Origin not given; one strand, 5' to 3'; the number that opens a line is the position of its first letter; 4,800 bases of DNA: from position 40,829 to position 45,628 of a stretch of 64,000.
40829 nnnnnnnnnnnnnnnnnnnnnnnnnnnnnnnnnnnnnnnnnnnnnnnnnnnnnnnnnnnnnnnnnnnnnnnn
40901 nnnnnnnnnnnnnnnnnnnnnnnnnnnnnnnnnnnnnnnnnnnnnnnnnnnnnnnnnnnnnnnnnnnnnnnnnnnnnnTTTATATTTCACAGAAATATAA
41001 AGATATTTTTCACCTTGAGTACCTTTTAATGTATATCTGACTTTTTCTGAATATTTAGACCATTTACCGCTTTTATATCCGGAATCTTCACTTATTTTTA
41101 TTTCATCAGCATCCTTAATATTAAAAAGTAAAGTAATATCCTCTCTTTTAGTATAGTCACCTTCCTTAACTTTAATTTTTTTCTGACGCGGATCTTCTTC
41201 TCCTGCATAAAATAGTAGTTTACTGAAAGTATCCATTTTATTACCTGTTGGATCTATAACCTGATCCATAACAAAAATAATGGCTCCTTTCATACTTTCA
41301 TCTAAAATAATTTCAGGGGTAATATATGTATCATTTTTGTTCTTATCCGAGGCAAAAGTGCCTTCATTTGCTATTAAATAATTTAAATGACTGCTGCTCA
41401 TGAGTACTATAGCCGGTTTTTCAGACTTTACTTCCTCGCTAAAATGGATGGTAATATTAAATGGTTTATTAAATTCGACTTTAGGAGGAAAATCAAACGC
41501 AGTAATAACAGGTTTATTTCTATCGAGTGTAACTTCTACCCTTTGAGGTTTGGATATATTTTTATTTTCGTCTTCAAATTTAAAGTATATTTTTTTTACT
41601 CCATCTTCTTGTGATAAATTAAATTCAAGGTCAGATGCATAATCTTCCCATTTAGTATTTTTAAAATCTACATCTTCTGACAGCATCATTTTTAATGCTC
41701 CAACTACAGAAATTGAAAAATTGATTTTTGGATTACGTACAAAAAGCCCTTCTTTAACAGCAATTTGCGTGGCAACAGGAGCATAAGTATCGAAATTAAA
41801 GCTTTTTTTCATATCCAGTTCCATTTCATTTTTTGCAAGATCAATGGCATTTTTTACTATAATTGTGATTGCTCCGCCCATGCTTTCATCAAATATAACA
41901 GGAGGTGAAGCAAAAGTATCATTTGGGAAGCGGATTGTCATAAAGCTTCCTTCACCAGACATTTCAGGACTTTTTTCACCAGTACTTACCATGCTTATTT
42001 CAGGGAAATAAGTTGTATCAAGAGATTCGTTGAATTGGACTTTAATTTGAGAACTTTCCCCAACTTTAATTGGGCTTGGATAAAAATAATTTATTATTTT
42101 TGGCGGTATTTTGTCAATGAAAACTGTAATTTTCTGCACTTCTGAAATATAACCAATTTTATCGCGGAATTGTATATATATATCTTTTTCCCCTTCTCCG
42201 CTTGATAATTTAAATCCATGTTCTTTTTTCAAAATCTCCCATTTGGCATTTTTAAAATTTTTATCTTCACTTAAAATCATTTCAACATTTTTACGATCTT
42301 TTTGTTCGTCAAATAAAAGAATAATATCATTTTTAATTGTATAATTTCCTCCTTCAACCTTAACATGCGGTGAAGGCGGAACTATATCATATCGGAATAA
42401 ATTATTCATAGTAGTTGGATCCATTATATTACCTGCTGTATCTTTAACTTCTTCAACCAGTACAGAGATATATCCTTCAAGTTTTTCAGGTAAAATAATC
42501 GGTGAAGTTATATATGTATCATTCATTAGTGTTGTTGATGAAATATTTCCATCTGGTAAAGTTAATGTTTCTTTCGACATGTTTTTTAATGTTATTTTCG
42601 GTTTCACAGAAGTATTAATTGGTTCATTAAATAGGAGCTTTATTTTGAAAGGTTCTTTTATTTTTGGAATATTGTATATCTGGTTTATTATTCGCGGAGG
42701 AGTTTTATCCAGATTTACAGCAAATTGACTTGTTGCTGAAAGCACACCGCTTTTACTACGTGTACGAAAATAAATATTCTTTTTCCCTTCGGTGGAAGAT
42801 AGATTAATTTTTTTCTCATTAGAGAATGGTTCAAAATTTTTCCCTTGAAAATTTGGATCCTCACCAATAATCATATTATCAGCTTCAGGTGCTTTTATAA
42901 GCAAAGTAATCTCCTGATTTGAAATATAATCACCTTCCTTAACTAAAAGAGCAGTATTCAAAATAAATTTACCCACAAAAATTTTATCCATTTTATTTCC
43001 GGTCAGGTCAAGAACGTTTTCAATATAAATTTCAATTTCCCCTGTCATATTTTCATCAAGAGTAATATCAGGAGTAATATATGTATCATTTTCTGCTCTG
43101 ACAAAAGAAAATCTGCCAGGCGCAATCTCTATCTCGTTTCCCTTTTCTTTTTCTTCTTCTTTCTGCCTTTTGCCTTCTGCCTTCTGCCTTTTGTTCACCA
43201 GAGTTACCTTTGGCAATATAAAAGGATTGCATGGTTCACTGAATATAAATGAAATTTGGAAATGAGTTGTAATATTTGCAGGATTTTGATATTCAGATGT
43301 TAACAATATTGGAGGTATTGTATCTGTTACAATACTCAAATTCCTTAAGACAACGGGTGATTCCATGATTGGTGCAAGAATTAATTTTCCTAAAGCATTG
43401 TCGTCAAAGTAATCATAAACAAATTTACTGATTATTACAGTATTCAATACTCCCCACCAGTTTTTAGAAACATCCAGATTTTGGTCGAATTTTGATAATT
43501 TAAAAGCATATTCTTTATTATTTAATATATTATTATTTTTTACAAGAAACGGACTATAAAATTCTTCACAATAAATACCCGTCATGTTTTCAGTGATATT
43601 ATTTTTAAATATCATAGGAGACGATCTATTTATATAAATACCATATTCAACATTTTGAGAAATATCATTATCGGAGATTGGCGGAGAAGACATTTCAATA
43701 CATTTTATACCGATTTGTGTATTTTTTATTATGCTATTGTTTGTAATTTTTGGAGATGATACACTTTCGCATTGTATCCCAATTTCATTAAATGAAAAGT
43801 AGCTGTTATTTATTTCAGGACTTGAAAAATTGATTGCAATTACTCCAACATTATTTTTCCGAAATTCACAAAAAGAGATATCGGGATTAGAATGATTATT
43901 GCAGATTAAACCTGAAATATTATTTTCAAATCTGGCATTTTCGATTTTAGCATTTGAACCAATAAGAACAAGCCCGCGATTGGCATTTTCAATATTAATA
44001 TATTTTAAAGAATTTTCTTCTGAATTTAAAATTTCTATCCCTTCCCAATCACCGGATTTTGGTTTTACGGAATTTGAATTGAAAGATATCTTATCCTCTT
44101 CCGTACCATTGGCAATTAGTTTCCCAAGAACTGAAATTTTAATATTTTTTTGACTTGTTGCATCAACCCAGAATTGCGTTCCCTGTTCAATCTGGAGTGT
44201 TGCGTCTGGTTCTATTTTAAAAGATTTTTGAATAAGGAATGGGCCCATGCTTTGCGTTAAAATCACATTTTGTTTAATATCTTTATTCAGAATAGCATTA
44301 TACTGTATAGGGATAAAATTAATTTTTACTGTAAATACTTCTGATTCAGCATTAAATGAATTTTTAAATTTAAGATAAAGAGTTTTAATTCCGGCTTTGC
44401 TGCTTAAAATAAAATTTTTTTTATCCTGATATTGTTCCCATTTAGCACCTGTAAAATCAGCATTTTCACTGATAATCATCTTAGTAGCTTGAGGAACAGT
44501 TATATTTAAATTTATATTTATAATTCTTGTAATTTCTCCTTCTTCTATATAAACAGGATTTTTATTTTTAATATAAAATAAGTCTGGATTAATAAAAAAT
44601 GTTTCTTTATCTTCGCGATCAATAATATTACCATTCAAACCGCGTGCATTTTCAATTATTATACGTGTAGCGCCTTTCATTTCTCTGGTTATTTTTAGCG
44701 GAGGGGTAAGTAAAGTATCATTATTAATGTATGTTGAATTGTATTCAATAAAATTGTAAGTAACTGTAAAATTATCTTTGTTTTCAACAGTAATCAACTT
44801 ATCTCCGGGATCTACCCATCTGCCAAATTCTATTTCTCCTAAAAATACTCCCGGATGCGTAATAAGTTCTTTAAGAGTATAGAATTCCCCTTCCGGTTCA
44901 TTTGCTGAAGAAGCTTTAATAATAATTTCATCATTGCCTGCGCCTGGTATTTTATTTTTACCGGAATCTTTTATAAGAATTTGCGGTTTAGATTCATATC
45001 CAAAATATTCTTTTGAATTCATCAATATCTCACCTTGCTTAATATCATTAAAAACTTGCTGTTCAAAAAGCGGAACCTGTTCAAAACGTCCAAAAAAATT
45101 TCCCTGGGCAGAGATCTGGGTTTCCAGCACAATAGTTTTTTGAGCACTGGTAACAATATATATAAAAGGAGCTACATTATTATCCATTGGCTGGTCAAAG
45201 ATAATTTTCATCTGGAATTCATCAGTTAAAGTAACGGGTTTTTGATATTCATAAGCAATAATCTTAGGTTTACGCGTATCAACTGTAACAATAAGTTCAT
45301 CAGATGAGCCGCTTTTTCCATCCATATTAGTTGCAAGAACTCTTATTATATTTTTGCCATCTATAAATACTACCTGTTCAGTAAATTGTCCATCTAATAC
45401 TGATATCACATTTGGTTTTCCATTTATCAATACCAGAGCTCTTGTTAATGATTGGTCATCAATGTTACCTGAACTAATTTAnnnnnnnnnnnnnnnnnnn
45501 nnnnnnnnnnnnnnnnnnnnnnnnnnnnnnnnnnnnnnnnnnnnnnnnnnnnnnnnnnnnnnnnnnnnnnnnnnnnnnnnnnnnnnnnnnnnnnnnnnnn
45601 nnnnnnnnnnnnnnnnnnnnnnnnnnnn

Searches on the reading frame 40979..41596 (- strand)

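Call 119: search_protein_families(library=pfam, proteins=[window:40979-41596:-], max_evalue=1)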
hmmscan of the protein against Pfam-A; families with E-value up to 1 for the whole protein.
seq(206 aa): 1 family
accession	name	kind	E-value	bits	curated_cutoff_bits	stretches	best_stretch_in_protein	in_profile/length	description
PF00791.26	ZU5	-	0.13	13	21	1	37-68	65-96/97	ZU5 domain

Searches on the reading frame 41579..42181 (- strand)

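Call 119: search_protein_families(library=pfam, proteins=[window:41579-42181:-], max_evalue=1)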
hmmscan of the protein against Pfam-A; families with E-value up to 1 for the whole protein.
seq(201 aa): 1 family
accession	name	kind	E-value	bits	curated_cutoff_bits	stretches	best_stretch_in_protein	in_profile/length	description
PF05513.17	TraA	-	0.1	13.1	22.6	1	57-112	43-98/118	TraA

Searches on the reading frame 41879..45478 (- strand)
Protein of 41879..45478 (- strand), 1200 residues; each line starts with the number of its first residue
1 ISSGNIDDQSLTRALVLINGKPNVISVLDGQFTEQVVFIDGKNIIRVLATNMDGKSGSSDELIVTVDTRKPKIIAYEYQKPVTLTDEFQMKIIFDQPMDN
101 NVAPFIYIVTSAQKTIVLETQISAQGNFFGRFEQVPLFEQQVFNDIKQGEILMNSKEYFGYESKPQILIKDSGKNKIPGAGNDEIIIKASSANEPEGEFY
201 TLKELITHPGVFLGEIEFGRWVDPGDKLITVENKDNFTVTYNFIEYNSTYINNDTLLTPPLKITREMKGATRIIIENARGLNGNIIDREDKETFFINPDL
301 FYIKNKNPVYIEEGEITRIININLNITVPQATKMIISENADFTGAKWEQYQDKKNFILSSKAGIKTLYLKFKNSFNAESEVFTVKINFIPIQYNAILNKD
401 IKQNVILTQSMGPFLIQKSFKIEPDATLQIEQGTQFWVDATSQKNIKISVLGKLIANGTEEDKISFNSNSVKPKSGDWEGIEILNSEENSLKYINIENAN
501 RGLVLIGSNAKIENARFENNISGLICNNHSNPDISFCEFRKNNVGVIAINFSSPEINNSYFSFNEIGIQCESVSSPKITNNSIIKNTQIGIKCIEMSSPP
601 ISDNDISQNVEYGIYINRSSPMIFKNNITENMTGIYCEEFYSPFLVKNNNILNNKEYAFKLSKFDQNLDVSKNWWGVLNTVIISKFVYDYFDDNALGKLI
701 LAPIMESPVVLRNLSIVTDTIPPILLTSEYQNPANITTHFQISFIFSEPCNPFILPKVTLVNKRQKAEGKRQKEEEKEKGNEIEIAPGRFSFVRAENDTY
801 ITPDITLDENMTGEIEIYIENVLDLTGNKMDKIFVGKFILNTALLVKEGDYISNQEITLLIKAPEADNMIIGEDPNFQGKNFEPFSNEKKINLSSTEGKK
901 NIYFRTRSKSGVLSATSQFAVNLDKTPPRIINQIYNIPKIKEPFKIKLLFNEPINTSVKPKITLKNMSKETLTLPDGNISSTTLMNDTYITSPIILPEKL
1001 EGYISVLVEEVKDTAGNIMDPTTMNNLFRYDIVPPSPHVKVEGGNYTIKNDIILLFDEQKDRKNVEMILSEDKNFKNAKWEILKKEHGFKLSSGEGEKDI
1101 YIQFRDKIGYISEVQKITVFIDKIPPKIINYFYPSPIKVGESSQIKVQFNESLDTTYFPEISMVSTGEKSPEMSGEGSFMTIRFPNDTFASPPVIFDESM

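Call 57: search_protein_representatives(protein=window:41879-45478:-)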
Query: 1200 residues. Proteins with E-value up to 0.001 (for the whole library): 7812; up to 1e-10: 1970; up to 1e-30: 217. The best 150 are listed.
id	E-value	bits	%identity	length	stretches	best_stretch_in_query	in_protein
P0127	0.0e+00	1389.3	49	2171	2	3-1200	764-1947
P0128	0.0e+00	1135.0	52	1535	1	2-1011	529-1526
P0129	1.9e-270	916.9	34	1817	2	2-1180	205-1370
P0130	9.3e-176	603.3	35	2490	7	788-1181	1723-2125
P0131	8.3e-162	557.1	35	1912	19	1033-1129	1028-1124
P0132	1.3e-116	407.5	30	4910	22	417-694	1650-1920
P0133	2.2e-116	406.7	32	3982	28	411-550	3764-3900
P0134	1.3e-115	404.2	31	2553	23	1009-1127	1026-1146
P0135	4.8e-111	389.0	30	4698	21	856-1123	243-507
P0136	1.4e-96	341.1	33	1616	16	853-928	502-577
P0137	2.3e-94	333.8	30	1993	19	1030-1138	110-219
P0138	1.0e-92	328.3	30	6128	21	455-641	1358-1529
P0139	5.7e-91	322.5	40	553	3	1067-1200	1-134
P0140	4.4e-83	296.4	30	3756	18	844-1122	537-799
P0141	1.7e-76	274.6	35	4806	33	452-593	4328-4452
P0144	7.2e-75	269.2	37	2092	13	3-73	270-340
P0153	1.1e-69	252.1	36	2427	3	248-609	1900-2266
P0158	4.8e-65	236.7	35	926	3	803-1179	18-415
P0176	2.5e-57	211.2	32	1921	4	245-601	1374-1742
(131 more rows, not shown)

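Call 59: find_encoding_contigs(protein=P0127, flank=10000, max_places=4)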
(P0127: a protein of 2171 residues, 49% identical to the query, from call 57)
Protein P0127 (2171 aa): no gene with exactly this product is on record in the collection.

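Call 61: list_cluster_members(proteins=[P0127, P0128, P0129, P0130, P0131, P0139, P0158, P0144])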
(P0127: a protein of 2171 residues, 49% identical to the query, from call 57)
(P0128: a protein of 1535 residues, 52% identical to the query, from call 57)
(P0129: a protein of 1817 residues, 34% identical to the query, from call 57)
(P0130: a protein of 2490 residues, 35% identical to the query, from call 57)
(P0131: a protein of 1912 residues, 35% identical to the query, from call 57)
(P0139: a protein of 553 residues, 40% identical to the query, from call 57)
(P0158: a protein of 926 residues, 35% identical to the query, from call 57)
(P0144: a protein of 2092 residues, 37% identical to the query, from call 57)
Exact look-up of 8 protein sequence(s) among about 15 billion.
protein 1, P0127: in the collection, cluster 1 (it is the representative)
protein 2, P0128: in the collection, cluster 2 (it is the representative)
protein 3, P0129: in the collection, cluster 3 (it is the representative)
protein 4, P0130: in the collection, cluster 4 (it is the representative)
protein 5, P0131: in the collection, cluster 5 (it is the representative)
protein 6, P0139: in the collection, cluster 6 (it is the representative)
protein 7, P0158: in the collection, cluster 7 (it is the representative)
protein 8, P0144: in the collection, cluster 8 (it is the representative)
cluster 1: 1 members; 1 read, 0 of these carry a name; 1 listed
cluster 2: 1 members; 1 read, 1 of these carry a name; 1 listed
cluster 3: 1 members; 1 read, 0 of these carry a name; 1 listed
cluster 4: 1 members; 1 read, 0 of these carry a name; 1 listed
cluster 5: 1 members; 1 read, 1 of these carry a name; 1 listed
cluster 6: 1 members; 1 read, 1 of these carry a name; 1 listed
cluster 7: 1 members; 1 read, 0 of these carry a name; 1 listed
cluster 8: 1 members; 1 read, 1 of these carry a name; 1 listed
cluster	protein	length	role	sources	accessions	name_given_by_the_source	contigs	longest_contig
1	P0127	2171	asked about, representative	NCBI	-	-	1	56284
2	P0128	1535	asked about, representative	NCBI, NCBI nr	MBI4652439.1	right-handed parallel beta-helix repeat-containing protein, partial [Candidatus ... | right-handed parallel beta-helix repeat-containing protein [Candidatus Desantisbacteria ...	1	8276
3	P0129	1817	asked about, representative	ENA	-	-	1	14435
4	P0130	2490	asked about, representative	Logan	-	-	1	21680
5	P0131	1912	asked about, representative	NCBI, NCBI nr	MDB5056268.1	MAG: hypothetical protein JWM44_4318 [Bacilli bacterium] | hypothetical protein [Bacilli bacterium]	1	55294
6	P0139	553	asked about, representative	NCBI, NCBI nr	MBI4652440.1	hypothetical protein HY745_14430 [Candidatus Desantisbacteria bacterium] | hypothetical protein [Candidatus Desantisbacteria bacterium]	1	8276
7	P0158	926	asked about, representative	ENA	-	-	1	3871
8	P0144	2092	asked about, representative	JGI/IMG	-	hypothetical protein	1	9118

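Call 62: find_encoding_contigs(protein=P0130, flank=10000, max_places=3)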
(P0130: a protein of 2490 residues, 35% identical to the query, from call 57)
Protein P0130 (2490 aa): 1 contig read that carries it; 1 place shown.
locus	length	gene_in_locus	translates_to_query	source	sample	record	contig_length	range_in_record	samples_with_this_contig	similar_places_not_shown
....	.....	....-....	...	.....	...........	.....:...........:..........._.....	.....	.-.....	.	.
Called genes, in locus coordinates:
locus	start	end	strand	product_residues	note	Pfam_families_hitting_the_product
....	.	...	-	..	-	?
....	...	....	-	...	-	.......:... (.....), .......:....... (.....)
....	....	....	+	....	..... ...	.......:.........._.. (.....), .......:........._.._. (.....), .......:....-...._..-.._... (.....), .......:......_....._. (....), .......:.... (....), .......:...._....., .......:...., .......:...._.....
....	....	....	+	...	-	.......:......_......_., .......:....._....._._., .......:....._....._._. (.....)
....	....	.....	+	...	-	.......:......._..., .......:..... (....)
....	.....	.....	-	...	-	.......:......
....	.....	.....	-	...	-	-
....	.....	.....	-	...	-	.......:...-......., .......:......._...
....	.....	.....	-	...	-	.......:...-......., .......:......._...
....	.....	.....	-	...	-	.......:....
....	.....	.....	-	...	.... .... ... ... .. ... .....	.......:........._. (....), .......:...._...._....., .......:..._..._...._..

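Call 63: find_encoding_contigs(protein=P0129, flank=10000, max_places=3)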
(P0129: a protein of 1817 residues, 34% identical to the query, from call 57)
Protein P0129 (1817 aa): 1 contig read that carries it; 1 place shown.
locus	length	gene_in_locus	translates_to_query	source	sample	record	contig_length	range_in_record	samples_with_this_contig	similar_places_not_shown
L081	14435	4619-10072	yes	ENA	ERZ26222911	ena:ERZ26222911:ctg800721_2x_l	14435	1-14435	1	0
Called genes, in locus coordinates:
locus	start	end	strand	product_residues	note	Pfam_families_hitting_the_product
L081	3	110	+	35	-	?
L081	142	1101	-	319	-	PF08450:SGL (faint), PF01436:NHL (faint), PF06739:SBBP (faint)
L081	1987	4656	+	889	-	PF09699:Paired_CXXCH_1 (faint), PF14522:Cytochrome_C7 (faint), PF14537:Cytochrom_c3_2 (faint)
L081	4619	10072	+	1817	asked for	PF09136:Glucodextran_B (faint), PF28492:Beta_helix_4, PF05048:NosD, PF13229:Beta_helix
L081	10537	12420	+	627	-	PF13599:Pentapeptide_4 (faint), PF00805:Pentapeptide (weak)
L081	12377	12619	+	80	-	-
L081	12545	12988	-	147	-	-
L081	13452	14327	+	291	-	PF13531:SBP_bac_11, PF01547:SBP_bac_1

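Call 69: search_protein_families(library=pfam, proteins=[P0127, P0130, P0153, P0176], max_evalue=0.001)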
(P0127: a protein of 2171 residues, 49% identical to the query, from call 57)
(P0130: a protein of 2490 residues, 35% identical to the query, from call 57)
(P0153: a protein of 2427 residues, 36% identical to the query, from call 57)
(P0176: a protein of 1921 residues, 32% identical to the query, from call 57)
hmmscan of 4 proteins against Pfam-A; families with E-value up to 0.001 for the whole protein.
P0127 (2171 aa): 8 families
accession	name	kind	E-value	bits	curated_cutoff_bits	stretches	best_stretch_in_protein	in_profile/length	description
PF13229.12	Beta_helix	-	4.5e-19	69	25.9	2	1241-1382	2-148/158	Right handed beta helix region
PF22113.1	Mtrc-MtrF_II-IV_dom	-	1.1e-17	64.5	30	2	182-329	30-169/176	Outer membrane cytochrome MtrC/MtrF-like, domains II/IV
PF09699.15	Paired_CXXCH_1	-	2.2e-16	59.7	20.6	0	313-357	3-40/41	Doubled CXXCH motif (Paired_CXXCH_1)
PF14537.11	Cytochrom_c3_2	-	9.2e-14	52.1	25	0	74-187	5-78/79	Cytochrome c3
PF14522.11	Cytochrome_C7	-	3.2e-10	40.1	24.8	0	74-157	12-66/67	Cytochrome c7 and related cytochrome c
PF05048.19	NosD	-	3.8e-09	36.7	23.6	1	1229-1380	14-158/212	Periplasmic copper-binding protein (NosD)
PF09136.16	Glucodextran_B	-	9e-09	35.6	27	1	743-821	1-76/83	Glucodextranase, domain B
PF02085.21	Cytochrom_CIII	-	2.8e-05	24.8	22.9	0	317-366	47-95/101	Class III cytochrome C family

P0130 (2490 aa): 9 families
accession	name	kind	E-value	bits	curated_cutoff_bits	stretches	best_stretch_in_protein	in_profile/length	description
PF13229.12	Beta_helix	-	2.5e-36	125.1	25.9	3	1316-1463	5-158/158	Right handed beta helix region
PF09699.15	Paired_CXXCH_1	-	3.2e-29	100.8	20.6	2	241-272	8-40/41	Doubled CXXCH motif (Paired_CXXCH_1)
PF14522.11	Cytochrome_C7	-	2.6e-22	78.9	24.8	1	413-489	13-67/67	Cytochrome c7 and related cytochrome c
PF14537.11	Cytochrom_c3_2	-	9.8e-19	68.1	25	1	24-122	4-78/79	Cytochrome c3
PF22113.1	Mtrc-MtrF_II-IV_dom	-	1.1e-14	54.8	30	1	262-466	7-171/176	Outer membrane cytochrome MtrC/MtrF-like, domains II/IV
PF05048.19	NosD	-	1e-12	48.4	23.6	2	1368-1484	73-183/212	Periplasmic copper-binding protein (NosD)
PF09136.16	Glucodextran_B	-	7.2e-06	26.3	27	1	893-961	5-70/83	Glucodextranase, domain B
PF05036.18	SPOR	-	0.00011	22.8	21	1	2411-2478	3-68/76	SPOR domain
PF12708.12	Pect-lyase_RHGA_epim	-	0.00036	20.8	27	0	1364-1441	125-206/213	Rhamnogalacturonase A/epimerase, pectate lyase-like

P0153 (2427 aa): 7 families
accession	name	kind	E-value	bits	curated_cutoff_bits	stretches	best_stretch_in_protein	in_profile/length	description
PF09699.15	Paired_CXXCH_1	-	7.2e-41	138.1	20.6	1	326-359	8-38/41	Doubled CXXCH motif (Paired_CXXCH_1)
PF14522.11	Cytochrome_C7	-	1.1e-34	118.5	24.8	1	966-1043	13-66/67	Cytochrome c7 and related cytochrome c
PF22113.1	Mtrc-MtrF_II-IV_dom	-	2.1e-31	109.3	30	1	484-701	8-168/176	Outer membrane cytochrome MtrC/MtrF-like, domains II/IV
PF14537.11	Cytochrom_c3_2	-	3.4e-27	95.2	25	0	592-697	4-79/79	Cytochrome c3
PF13229.12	Beta_helix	-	6.3e-22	78.3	25.9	2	2138-2270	11-142/158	Right handed beta helix region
PF05048.19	NosD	-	1.7e-16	60.8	23.6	2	2146-2272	26-156/212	Periplasmic copper-binding protein (NosD)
PF03264.19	Cytochrom_NNT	-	9e-06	26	24.1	1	828-975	33-166/174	NapC/NirT cytochrome c family, N-terminal region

P0176 (1921 aa): 5 families
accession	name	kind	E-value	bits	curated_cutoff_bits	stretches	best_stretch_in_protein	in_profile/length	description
PF09699.15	Paired_CXXCH_1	-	1.2e-20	73.4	20.6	0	150-193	4-37/41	Doubled CXXCH motif (Paired_CXXCH_1)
PF13229.12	Beta_helix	-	2.2e-20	73.3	25.9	2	1627-1740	30-151/158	Right handed beta helix region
PF14522.11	Cytochrome_C7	-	6.2e-18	64.8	24.8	0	71-159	11-66/67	Cytochrome c7 and related cytochrome c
PF14537.11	Cytochrom_c3_2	-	3.6e-16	59.8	25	0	625-701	25-78/79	Cytochrome c3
PF05048.19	NosD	-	4.3e-16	59.4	23.6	2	1592-1743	19-165/212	Periplasmic copper-binding protein (NosD)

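Call 102: find_encoding_contigs(protein=P0153, flank=10000, max_places=2)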
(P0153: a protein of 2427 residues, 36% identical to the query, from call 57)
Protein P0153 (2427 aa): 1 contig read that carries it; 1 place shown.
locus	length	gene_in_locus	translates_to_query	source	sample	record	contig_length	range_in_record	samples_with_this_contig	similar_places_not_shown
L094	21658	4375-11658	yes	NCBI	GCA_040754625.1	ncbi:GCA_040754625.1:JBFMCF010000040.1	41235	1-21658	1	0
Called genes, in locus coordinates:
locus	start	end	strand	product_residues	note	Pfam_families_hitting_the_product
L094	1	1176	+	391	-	?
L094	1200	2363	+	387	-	PF00266:Aminotran_5, PF00155:Aminotran_1_2, PF01212:Beta_elim_lyase, PF01041:DegT_DnrJ_EryC1, PF01053:Cys_Met_Meta_PP, PF00464:SHMT (weak)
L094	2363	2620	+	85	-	PF11823:Se_S_carrier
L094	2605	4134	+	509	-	PF02085:Cytochrom_CIII (faint), PF14522:Cytochrome_C7 (faint), PF14537:Cytochrom_c3_2 (faint)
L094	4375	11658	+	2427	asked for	PF14522:Cytochrome_C7 (faint), PF14537:Cytochrom_c3_2 (faint), PF03264:Cytochrom_NNT (weak), PF28492:Beta_helix_4, PF05048:NosD, PF13229:Beta_helix, PF05048:NosD (weak), PF13229:Beta_helix, +1 more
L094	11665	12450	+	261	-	PF02361:CbiQ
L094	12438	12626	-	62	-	PF00830:Ribosomal_L28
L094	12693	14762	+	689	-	PF17191:RecG_wedge, PF01336:tRNA_anti-codon (faint), PF02367:TsaE (faint), PF00270:DEAD, PF04851:ResIII, PF00271:Helicase_C, PF19833:RecG_dom3_C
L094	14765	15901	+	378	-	PF02985:HEAT (faint), PF03130:HEAT_PBS (faint), PF13646:HEAT_2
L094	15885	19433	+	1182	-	PF08713:DNA_alkylation (faint), PF13513:HEAT_EZ (faint), PF13646:HEAT_2, PF02985:HEAT (faint), PF03130:HEAT_PBS (faint), PF12717:Cnd1 (faint), PF13646:HEAT_2, PF13646:HEAT_2, +6 more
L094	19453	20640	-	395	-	PF00037:Fer4 (faint), PF12837:Fer4_6 (faint), PF12838:Fer4_7 (faint), PF13484:Fer4_16 (faint), PF01012:ETF, PF00766:ETF_alpha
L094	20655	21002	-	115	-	PF13744:HTH_37 (weak), PF13560:HTH_31, PF01381:HTH_3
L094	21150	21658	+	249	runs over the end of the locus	PF02463:SMC_N (faint), PF00005:ABC_tran, PF13304:AAA_21 (weak), PF12399:BCA_ABC_TP_C (weak)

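Call 103: find_encoding_contigs(protein=P0176, flank=10000, max_places=2)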
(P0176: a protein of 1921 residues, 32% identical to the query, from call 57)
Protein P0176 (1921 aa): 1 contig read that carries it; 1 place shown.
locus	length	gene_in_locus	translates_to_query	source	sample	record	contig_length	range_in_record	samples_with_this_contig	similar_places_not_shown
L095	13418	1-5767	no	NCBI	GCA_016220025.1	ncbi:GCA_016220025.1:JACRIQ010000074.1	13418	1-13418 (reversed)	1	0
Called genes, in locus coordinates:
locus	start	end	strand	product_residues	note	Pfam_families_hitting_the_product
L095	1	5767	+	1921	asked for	PF09699:Paired_CXXCH_1 (faint), PF14522:Cytochrome_C7 (faint), PF14537:Cytochrom_c3_2 (faint), PF28492:Beta_helix_4, PF05048:NosD, PF13229:Beta_helix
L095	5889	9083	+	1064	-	PF02563:Poly_export, PF10531:SLBB (weak), PF22461:SLBB_2 (weak), PF10531:SLBB, PF22461:SLBB_2 (weak), PF10531:SLBB, PF22461:SLBB_2 (weak), PF10531:SLBB (weak)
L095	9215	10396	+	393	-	PF01590:GAF, PF13185:GAF_2, PF13487:HD_5, PF01966:HD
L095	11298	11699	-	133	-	PF01850:PIN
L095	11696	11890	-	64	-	PF09957:VapB_antitoxin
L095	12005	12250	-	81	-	-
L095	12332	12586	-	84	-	PF12674:Zn_ribbon_2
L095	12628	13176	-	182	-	PF00440:TetR_N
